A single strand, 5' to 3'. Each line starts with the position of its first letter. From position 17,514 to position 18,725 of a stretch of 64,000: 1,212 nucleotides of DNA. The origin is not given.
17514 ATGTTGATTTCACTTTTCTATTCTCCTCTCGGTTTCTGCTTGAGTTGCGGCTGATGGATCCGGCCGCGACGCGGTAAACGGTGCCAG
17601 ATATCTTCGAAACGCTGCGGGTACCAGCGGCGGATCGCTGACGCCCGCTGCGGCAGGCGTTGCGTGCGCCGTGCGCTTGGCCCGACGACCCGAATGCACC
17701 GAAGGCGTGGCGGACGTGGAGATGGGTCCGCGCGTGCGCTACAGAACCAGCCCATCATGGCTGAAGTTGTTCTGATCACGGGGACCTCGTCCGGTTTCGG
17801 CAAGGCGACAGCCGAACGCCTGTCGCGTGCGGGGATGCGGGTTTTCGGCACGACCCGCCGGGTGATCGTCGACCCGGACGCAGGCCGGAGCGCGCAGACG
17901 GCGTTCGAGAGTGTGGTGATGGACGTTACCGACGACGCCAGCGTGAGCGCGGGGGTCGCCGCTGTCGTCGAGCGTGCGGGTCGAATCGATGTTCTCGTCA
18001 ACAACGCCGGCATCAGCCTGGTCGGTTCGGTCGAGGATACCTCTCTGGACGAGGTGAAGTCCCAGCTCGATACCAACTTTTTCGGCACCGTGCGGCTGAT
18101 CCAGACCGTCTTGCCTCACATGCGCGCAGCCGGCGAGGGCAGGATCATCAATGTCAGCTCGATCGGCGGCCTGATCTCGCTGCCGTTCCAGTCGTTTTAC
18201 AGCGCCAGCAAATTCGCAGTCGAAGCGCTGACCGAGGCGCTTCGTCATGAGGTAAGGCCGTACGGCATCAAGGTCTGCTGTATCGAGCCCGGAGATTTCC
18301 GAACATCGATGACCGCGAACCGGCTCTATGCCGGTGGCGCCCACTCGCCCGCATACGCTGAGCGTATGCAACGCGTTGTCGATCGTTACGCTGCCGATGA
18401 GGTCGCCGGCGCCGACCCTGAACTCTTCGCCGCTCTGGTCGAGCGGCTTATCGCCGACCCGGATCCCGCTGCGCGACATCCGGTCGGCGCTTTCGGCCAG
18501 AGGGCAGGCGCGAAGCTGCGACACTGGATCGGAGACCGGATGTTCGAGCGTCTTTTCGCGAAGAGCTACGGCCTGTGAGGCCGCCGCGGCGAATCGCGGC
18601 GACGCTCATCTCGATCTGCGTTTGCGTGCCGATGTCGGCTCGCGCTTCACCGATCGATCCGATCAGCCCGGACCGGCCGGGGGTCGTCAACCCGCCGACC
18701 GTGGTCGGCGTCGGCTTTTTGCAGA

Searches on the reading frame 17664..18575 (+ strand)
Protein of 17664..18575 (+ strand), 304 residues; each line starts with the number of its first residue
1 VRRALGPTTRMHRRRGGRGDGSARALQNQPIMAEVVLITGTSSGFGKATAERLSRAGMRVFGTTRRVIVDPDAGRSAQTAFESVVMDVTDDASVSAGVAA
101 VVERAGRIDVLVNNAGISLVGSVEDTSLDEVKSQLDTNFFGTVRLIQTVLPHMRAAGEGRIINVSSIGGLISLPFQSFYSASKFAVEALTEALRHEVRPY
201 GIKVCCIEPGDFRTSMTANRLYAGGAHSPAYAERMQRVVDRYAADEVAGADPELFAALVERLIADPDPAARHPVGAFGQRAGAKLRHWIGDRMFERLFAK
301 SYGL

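Call 57: search_protein_families(library=ncbifam, proteins=[window:17664-18575:+], max_evalue=0.00001)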
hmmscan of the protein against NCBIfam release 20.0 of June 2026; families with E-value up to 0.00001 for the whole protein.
window:17664-18575:+ (304 aa): 215 families (the best 25 are shown)
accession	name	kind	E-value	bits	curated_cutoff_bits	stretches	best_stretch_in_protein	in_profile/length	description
NF049977.1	KDhSphingRedKdsR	equivalog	4e-83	278.9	400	1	33-298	3-263/267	3-ketodihydrosphingosine reductase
NF004823.0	PRK06179.1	subfamily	1.9e-76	257.1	310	1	33-303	5-268/271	oxidoreductase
NF004826.0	PRK06182.1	subfamily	1.7e-73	247.3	305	1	34-301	5-272/274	oxidoreductase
NF004824.0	PRK06180.1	subfamily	7.5e-64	215.6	298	1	33-271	4-243/279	oxidoreductase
NF006114.0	PRK08263.1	subfamily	2.1e-63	214.2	290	1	33-275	3-243/280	short chain dehydrogenase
NF005372.1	PRK06914.1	subfamily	1.1e-61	208.5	320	1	34-301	3-276/279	SDR family oxidoreductase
NF005065.0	PRK06482.1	equivalog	2.3e-50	171.5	291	1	33-256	2-225/276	SDR family oxidoreductase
NF004649.0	PRK05993.1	equivalog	4.8e-50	170.4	387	1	33-300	4-275/277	SDR family oxidoreductase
NF005878.0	PRK07825.1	subfamily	8.4e-46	156.5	287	1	28-221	4-196/278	short chain dehydrogenase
NF005950.0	PRK08017.1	equivalog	5.4e-45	153.7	326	1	32-221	1-188/256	SDR family oxidoreductase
NF004284.0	PRK05693.1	equivalog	7e-44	150.5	326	1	34-304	2-270/274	SDR family oxidoreductase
NF006776.0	PRK09291.1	equivalog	2.4e-41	142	265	1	33-216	2-182/257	SDR family oxidoreductase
NF004825.0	PRK06181.1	equivalog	4.7e-41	140.8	215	1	31-248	4-221/268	SDR family oxidoreductase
NF005881.0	PRK07832.1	equivalog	8.7e-41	140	296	1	31-245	7-223/287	SDR family oxidoreductase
NF006123.0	PRK08267.1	equivalog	1.3e-40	139.3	261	1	34-247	3-216/261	SDR family oxidoreductase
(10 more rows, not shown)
